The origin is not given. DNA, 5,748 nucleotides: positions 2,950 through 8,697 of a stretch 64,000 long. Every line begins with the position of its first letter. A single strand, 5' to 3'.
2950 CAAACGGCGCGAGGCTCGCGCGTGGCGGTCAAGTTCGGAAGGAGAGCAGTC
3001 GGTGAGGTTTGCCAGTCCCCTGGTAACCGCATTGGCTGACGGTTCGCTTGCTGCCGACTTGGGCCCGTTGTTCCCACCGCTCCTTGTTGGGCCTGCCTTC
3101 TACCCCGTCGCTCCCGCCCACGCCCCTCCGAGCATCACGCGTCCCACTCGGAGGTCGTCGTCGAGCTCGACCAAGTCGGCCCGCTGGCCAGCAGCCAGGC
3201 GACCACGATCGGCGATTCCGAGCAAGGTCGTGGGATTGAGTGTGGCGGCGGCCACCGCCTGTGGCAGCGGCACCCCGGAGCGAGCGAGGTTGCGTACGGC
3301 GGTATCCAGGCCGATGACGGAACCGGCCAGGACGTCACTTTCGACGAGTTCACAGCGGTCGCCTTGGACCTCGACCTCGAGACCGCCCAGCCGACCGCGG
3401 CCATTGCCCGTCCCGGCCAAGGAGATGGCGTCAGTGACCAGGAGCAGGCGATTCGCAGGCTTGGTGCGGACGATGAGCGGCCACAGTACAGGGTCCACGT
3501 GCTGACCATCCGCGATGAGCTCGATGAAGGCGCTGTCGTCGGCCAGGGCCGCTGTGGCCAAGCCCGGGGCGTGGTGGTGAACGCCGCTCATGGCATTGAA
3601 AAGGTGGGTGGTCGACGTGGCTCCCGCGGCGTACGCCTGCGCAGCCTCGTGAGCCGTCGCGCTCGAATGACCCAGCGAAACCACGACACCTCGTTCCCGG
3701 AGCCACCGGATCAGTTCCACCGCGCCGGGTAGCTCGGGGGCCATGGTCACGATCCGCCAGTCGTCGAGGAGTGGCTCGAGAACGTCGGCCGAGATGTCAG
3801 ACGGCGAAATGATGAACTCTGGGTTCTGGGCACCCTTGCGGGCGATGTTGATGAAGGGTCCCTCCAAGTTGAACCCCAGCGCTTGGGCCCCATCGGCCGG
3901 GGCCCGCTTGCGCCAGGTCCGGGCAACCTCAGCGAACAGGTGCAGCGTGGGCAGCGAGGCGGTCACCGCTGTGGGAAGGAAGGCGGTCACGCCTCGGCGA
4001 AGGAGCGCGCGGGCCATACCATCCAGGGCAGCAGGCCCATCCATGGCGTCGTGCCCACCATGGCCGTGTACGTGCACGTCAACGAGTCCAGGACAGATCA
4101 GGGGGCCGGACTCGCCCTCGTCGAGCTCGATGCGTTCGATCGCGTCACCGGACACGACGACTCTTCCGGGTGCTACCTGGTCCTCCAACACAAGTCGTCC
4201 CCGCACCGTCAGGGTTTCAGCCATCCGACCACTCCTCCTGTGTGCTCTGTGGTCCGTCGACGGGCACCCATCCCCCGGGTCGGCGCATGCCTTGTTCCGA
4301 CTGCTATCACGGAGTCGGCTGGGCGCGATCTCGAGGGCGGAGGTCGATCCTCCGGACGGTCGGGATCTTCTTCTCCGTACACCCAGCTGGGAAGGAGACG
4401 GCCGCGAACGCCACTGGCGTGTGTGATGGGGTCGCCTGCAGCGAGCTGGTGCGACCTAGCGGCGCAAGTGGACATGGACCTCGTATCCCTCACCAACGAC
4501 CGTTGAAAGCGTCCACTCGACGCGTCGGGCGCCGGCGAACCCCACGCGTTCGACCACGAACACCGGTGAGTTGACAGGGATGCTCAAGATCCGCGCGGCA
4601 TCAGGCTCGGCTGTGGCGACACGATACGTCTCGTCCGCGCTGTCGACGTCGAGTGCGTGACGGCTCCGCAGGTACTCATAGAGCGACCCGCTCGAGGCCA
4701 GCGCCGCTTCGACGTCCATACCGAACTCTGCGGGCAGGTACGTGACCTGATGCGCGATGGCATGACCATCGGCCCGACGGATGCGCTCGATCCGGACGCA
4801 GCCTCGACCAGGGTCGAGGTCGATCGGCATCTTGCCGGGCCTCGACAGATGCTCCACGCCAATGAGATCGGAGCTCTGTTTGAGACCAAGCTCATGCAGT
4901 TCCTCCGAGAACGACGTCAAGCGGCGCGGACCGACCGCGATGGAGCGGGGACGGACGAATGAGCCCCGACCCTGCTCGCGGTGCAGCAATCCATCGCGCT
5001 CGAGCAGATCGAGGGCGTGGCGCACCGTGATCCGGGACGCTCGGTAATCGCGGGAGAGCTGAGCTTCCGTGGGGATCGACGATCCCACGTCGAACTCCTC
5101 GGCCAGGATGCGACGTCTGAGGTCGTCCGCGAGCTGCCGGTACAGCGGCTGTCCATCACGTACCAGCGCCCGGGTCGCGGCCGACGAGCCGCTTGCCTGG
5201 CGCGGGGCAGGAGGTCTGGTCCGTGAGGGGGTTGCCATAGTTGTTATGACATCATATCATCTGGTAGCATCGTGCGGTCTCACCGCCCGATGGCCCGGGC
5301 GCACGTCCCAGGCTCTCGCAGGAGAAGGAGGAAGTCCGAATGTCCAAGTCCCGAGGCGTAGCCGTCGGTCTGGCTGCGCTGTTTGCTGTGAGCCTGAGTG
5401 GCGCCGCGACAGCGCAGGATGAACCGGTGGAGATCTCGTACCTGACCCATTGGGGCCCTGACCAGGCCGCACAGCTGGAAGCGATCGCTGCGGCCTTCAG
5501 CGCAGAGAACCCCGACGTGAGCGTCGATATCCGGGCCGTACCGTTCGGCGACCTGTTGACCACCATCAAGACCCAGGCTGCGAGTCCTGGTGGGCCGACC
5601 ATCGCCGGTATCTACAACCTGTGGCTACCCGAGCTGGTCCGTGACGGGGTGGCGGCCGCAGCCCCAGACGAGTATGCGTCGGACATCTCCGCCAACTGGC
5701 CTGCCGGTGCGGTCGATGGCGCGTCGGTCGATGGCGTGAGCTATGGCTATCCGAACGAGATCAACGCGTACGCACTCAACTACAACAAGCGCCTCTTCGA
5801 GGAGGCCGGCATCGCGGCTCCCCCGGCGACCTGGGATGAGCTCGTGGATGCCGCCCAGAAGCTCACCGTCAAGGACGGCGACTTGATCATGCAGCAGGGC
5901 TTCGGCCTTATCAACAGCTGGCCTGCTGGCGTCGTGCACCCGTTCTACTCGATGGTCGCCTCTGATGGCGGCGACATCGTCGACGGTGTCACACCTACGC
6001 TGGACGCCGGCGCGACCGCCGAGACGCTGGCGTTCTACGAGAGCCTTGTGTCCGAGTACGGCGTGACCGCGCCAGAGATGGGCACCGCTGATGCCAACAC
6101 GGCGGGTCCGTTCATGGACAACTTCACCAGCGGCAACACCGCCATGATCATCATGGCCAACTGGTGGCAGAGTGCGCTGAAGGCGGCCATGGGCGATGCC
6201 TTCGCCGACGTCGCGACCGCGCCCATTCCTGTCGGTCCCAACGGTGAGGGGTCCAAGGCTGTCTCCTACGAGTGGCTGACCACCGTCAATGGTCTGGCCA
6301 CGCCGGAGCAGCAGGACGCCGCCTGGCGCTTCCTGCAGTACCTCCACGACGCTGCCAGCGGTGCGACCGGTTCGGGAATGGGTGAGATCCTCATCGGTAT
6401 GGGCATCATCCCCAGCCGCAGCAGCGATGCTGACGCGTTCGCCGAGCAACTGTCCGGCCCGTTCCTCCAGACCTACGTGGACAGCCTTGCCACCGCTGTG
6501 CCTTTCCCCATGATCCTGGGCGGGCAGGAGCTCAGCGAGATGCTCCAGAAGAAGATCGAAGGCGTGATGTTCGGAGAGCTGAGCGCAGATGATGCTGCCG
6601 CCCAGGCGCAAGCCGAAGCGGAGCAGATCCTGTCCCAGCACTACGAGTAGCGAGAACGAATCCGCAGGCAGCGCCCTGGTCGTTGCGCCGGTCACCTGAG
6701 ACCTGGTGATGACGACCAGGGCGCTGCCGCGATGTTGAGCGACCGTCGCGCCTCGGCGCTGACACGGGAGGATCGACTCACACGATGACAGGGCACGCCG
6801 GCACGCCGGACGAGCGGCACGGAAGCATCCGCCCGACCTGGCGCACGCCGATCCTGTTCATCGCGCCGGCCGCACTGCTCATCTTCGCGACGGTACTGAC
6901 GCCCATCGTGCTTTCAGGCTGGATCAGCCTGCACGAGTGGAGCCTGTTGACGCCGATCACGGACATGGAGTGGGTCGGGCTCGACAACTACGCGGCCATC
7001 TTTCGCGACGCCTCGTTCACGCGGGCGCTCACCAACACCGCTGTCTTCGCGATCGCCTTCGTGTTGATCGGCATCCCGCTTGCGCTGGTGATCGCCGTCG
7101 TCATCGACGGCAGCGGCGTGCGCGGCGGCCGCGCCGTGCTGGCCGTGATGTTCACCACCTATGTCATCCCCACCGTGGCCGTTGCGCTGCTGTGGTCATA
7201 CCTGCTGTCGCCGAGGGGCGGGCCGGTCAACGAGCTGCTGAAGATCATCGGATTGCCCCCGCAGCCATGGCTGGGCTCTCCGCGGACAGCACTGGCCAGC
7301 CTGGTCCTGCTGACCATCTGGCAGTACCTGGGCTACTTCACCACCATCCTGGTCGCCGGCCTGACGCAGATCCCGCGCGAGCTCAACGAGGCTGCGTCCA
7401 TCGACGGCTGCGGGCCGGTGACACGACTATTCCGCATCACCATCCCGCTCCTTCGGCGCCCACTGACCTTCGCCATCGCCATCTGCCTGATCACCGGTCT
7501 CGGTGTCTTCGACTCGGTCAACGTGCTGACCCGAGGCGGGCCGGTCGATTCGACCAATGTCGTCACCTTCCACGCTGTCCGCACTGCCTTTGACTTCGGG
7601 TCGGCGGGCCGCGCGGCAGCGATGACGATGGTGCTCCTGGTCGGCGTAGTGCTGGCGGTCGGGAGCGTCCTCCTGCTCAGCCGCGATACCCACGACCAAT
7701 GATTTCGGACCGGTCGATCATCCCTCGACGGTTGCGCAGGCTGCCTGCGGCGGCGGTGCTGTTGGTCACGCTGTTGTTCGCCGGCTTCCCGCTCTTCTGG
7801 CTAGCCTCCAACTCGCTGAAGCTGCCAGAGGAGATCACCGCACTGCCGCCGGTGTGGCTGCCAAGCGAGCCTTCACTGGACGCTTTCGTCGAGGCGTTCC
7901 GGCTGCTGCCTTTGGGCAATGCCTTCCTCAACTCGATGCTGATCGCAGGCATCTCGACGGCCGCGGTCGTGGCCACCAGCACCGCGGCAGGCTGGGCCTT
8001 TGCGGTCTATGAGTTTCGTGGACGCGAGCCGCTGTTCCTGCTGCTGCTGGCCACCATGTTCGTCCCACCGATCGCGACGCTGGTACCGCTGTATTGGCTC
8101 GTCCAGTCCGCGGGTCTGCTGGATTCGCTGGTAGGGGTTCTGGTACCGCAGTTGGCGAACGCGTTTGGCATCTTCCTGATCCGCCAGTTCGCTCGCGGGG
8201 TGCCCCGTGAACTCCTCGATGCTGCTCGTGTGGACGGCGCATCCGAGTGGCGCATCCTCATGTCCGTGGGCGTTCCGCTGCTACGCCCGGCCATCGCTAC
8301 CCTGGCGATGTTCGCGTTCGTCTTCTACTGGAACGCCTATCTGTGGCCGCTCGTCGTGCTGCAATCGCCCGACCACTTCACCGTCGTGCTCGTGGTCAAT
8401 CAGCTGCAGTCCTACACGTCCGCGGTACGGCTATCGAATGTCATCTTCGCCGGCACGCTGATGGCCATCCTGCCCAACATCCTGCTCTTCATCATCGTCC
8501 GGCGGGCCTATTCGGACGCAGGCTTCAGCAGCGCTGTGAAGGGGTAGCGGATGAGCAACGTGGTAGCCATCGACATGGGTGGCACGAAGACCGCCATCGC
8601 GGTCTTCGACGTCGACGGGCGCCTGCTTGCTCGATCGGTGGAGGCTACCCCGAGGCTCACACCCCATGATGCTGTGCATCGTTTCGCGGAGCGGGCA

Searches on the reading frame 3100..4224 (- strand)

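Call 48: search_protein_families(library=pfam, proteins=[window:3100-4224:-], max_evalue=0.00001)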
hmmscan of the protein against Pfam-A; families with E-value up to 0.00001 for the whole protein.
window:3100-4224:- (374 aa): 2 families
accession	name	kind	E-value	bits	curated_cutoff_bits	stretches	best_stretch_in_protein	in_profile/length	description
PF01979.26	Amidohydro_1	-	3.2e-21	76.4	25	1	43-367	2-342/345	Amidohydrolase family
PF07969.17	Amidohydro_3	-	2e-07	31.3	29.7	1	315-358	404-448/472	Amidohydrolase family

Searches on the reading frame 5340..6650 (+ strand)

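Call 47: search_protein_families(library=pfam, proteins=[window:5340-6650:+], max_evalue=0.00001)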
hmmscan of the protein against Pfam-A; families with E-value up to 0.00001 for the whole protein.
window:5340-6650:+ (436 aa): 2 families
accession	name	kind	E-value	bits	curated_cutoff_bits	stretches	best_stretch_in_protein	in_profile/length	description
PF01547.30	SBP_bac_1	-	3.5e-31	109.8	26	1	41-336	3-301/307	Bacterial extracellular solute-binding protein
PF13416.11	SBP_bac_8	-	6.1e-27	95.6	27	1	48-343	1-251/279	Bacterial extracellular solute-binding protein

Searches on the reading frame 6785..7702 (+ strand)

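Call 47: search_protein_families(library=pfam, proteins=[window:6785-7702:+], max_evalue=0.00001)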
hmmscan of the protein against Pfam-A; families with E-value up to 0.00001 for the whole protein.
window:6785-7702:+ (305 aa): 1 family
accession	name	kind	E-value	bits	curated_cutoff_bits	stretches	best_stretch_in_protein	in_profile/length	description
PF00528.27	BPD_transp_1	-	4e-17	63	26.4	1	96-301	1-181/184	Binding-protein-dependent transport system inner membrane component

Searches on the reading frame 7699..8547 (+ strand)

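Call 47: search_protein_families(library=pfam, proteins=[window:7699-8547:+], max_evalue=0.00001)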
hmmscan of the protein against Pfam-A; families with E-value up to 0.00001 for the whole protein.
window:7699-8547:+ (282 aa): 1 family
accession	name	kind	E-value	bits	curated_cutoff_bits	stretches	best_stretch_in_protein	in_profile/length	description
PF00528.27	BPD_transp_1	-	2.1e-17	63.9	26.4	1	96-268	3-176/184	Binding-protein-dependent transport system inner membrane component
